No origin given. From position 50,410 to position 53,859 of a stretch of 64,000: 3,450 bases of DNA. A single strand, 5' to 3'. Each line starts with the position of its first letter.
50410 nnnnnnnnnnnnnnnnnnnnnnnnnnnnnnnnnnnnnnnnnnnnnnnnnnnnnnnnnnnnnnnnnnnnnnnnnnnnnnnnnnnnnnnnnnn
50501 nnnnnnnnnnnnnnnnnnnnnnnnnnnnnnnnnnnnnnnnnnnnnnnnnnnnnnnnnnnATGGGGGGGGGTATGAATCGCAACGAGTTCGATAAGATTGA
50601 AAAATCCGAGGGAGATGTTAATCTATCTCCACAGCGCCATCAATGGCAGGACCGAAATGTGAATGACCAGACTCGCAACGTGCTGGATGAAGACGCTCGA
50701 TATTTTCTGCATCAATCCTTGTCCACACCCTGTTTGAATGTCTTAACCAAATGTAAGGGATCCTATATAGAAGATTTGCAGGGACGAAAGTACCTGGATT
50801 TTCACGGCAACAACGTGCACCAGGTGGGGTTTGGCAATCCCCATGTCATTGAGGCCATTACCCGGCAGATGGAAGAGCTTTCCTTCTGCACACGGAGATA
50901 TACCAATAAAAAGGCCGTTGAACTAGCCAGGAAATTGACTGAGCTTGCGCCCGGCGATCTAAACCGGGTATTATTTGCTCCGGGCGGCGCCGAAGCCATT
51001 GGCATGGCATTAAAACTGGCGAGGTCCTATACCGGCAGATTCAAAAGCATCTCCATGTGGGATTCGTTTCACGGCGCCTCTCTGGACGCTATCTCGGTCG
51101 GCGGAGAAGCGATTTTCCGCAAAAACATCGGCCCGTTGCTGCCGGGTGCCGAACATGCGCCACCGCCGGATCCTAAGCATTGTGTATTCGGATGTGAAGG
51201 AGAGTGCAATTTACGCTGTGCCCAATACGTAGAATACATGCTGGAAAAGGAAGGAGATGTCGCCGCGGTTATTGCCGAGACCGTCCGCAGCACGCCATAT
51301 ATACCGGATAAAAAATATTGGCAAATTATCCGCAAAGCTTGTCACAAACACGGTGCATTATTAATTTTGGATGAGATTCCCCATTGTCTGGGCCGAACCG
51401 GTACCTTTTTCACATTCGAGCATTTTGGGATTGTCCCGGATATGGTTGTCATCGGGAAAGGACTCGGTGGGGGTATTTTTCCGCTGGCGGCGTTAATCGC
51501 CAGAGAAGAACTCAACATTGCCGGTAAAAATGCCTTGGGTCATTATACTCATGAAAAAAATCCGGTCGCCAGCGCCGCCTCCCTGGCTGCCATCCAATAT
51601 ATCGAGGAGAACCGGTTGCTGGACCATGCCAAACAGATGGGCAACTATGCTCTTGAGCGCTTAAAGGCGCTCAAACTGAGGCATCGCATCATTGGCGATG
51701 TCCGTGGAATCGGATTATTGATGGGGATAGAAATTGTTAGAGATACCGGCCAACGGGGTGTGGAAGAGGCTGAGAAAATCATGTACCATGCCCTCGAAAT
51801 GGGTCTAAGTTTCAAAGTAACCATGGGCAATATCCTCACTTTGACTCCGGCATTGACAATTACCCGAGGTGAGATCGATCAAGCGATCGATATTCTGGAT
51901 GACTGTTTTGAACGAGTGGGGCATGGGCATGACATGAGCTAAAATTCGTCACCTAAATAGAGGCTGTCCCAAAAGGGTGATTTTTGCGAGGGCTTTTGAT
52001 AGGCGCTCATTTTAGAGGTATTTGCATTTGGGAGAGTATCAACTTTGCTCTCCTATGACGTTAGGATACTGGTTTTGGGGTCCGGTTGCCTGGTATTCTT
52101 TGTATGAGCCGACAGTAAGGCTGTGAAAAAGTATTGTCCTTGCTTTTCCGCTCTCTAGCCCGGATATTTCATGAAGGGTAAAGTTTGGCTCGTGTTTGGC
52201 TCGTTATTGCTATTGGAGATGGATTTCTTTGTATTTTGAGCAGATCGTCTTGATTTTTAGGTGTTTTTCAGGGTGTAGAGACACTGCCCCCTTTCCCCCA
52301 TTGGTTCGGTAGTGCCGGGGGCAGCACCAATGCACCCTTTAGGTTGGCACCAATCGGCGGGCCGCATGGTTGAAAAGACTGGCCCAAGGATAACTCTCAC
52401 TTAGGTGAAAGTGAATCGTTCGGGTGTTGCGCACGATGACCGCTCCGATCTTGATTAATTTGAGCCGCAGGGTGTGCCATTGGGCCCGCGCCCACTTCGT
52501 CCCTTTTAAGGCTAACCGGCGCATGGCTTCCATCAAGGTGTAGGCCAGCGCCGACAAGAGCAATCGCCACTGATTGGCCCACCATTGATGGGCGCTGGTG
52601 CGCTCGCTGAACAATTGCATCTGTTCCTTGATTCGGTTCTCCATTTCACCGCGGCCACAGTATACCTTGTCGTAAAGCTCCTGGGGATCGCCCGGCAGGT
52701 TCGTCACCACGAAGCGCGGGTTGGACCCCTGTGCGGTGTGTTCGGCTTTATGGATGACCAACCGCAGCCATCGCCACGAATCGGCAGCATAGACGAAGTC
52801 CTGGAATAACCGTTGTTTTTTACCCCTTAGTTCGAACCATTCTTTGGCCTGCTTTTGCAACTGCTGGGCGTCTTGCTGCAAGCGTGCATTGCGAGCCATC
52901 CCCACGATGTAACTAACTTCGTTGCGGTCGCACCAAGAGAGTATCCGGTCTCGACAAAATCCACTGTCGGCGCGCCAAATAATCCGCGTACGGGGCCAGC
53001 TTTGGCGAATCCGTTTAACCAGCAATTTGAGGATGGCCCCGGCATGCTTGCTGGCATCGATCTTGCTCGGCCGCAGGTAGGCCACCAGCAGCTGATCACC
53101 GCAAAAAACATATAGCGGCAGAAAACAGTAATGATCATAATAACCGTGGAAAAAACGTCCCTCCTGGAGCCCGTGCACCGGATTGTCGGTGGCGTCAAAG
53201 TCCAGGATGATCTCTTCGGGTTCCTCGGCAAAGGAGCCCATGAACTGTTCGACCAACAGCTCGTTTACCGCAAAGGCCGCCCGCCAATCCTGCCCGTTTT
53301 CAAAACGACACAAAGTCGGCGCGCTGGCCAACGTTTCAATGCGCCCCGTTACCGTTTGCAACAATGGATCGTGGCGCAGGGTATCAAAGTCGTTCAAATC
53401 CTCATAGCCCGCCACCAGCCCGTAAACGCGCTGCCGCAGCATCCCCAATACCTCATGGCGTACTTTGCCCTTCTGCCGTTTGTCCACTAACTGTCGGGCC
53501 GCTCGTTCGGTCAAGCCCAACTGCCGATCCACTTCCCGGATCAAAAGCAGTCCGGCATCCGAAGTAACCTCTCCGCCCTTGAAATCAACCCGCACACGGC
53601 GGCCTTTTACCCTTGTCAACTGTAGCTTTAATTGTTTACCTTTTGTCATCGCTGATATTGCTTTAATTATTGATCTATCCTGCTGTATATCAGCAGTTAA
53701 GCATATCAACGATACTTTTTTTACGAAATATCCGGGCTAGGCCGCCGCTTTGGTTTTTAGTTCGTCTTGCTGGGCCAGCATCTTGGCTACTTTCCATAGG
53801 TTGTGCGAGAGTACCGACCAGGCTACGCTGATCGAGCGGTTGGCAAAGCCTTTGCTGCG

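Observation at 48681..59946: Orphan PhnF-like / PhnM-like / class-III aminotransferase module with amidohydrolase and methyltransferase, peppered by IS-B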

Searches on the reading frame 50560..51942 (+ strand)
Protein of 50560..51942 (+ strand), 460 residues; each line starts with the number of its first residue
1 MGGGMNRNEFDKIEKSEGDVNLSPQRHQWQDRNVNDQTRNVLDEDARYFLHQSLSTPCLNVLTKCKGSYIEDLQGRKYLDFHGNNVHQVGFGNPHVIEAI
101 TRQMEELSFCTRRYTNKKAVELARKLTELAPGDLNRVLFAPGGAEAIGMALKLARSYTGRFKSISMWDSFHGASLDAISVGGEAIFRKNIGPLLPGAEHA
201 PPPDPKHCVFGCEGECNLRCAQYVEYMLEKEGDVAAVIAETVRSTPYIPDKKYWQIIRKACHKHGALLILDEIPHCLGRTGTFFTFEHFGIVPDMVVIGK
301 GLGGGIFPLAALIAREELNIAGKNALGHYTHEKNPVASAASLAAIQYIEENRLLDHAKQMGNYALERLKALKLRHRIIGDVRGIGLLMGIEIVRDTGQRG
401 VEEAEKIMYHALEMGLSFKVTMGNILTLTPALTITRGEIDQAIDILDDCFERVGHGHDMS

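Call 3: search_protein_families(library=ncbifam, proteins=[window:50560-51942:+])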
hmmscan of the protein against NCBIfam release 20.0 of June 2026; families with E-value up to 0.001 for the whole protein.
window:50560-51942:+ (460 aa): 69 families (the best 25 are shown)
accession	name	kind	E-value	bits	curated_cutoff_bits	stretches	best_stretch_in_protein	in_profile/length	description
NF049939.1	HyAminethphonNHLyPbfA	equivalog_domain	7.3e-211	700.3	525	1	16-452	1-441/442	(R)-1-hydroxy-2-aminoethylphosphonate ammonia-lyase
NF004755.0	PRK06082.1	equivalog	1.3e-205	683.2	467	1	11-457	7-456/459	aspartate aminotransferase family protein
NF006228.0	PRK08360.1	equivalog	2.5e-95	319.7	608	1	61-456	26-430/443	aspartate aminotransferase family protein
NF004426.0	PRK05769.1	equivalog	3.3e-94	316.2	552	1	33-452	12-439/441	acetyl ornithine aminotransferase family protein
NF005993.0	PRK08117.1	subfamily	1e-93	314.3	574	1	44-452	10-429/433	aspartate aminotransferase family protein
NF006368.0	PRK08593.1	equivalog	1.6e-83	280.8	570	1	37-456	5-435/448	aspartate aminotransferase family protein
NF045634.1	LeuMetRace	equivalog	1.5e-82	277.7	800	1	60-456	25-430/432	leucine/methionine racemase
NF004718.0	PRK06062.1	subfamily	6.2e-76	255.7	472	1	31-453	9-449/454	hypothetical protein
TIGR00707.1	argD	subfamily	8.3e-75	252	410.05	1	61-449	12-379/381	acetylornithine/succinylornithine family transaminase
NF005683.0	PRK07481.1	subfamily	2.7e-74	250.8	575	1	60-453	30-450/453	hypothetical protein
NF002874.0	PRK03244.1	equivalog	4.6e-72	243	457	1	50-452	18-394/399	acetylornithine transaminase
NF005812.0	PRK07678.1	subfamily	4.9e-71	239.7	488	1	35-453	4-450/451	aminotransferase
NF005375.0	PRK06917.1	equivalog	8.4e-71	239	535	1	60-453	16-439/448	aspartate aminotransferase family protein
NF005102.0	PRK06541.1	equivalog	2.7e-70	237.2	574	1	48-451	23-454/460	aspartate aminotransferase family protein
NF005685.0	PRK07483.1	equivalog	1.1e-69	235.4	485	1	58-451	12-436/444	aspartate aminotransferase family protein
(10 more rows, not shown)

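Call 4: search_protein_families(library=pfam, proteins=[window:50560-51942:+])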
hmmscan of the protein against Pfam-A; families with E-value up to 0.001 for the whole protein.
window:50560-51942:+ (460 aa): 1 family
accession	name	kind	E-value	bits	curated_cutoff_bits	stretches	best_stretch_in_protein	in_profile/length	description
PF00202.27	Aminotran_3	-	4.7e-86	289.4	30.5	1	57-449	8-402/403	Aminotransferase class-III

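Call 19: list_cluster_members(proteins=[P0001, window:50560-51942:+])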
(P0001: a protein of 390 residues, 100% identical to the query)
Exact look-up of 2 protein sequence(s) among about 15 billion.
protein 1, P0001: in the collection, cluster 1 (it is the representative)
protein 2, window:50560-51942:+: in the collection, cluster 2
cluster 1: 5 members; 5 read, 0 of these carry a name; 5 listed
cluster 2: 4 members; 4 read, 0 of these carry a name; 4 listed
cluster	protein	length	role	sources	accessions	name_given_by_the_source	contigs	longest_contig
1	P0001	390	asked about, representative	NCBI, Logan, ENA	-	-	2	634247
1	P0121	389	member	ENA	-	-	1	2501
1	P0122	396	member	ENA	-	-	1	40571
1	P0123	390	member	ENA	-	-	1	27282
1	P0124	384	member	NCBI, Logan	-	-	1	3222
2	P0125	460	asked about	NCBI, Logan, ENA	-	-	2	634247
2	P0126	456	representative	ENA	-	-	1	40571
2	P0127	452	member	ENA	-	-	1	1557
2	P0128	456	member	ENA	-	-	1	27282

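Call 44: search_solved_structures(query=window:50560-51942:+, max_evalue=1e-40)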
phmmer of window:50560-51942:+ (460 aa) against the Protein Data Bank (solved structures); distinct sequences matched with E-value up to 1e-40: 86 (the best 60 are shown).
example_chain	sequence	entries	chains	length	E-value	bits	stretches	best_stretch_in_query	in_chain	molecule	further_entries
7vno_A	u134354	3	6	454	1.4e-65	224.9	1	37-457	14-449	454aa long hypothetical 4-aminobutyrate aminotransferase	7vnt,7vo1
4ysn_A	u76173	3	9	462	6.6e-65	222.6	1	36-456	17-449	Putative 4-aminobutyrate aminotransferase | Isoleucine 2-epimerase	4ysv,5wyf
9wqz_A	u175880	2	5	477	7.3e-65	222.5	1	66-449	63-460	Alanine/serine racemase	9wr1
5ll2_A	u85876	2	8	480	7.7e-65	222.4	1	36-456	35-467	Isoleucine 2-epimerase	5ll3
5wya_A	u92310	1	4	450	8.5e-65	222.3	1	36-456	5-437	Isoleucine 2-epimerase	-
6s54_A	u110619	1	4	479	1.1e-61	212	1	61-450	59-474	Aspartate aminotransferase family protein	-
6gio_D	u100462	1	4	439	4.9e-58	200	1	64-451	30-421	Amino acid amide racemase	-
9wrf_A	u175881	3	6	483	8.2e-58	199.3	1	57-451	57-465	Broad substrate specificity amino-acid racemase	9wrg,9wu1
3n5m_A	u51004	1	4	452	2.1e-53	184.8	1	36-453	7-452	Adenosylmethionine-8-amino-7-oxononanoate aminotransferase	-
9qc2_A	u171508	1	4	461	2.2e-53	184.7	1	55-415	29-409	Aspartate aminotransferase family protein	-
9gh9_A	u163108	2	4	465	3.5e-53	184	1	55-415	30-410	Aspartate aminotransferase family protein | Streptomyces aminotransferase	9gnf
9qgh_A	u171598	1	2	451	4.1e-53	183.8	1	55-415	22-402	Aspartate aminotransferase family protein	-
2ord_A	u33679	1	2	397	2.4e-52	181.2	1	65-448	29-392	Acetylornithine aminotransferase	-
2e54_A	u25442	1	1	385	2.4e-52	181.2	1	65-448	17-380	Acetylornithine aminotransferase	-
5m4b_A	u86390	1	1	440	5.2e-52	180.1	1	66-453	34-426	Aminotransferase class-III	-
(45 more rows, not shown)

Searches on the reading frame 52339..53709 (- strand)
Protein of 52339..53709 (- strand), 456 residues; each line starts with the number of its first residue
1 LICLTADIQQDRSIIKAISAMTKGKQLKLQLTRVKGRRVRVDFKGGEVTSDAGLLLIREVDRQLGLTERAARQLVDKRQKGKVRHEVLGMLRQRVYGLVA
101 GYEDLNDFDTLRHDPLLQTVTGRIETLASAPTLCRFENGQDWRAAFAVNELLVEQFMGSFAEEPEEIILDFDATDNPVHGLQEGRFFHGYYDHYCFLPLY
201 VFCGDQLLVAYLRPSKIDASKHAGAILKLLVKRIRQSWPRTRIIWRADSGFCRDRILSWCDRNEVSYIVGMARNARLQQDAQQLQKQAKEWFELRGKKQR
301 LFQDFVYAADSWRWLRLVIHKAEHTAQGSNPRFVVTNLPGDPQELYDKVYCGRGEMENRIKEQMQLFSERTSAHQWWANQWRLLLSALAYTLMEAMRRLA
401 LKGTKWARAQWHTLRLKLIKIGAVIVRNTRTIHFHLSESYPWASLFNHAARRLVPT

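Call 3: search_protein_families(library=ncbifam, proteins=[window:52339-53709:-])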
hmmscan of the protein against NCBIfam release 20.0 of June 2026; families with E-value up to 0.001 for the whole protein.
window:52339-53709:- (456 aa): 1 family
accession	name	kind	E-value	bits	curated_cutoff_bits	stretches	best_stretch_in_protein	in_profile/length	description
NF033539.1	transpos_IS1380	equivalog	6.4e-124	413.7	180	1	40-439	1-418/419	IS1380 family transposase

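Call 4: search_protein_families(library=pfam, proteins=[window:52339-53709:-])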
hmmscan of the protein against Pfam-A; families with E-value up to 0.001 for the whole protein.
window:52339-53709:- (456 aa): 2 families
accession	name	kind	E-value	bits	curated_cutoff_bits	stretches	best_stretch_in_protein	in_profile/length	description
PF13701.12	DDE_Tnp_1_4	-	4.4e-164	546.3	34.7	1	33-453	3-430/435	Transposase DDE domain group 1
PF01609.27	DDE_Tnp_1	-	1.7e-15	57.8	23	1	165-392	3-200/200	Transposase DDE domain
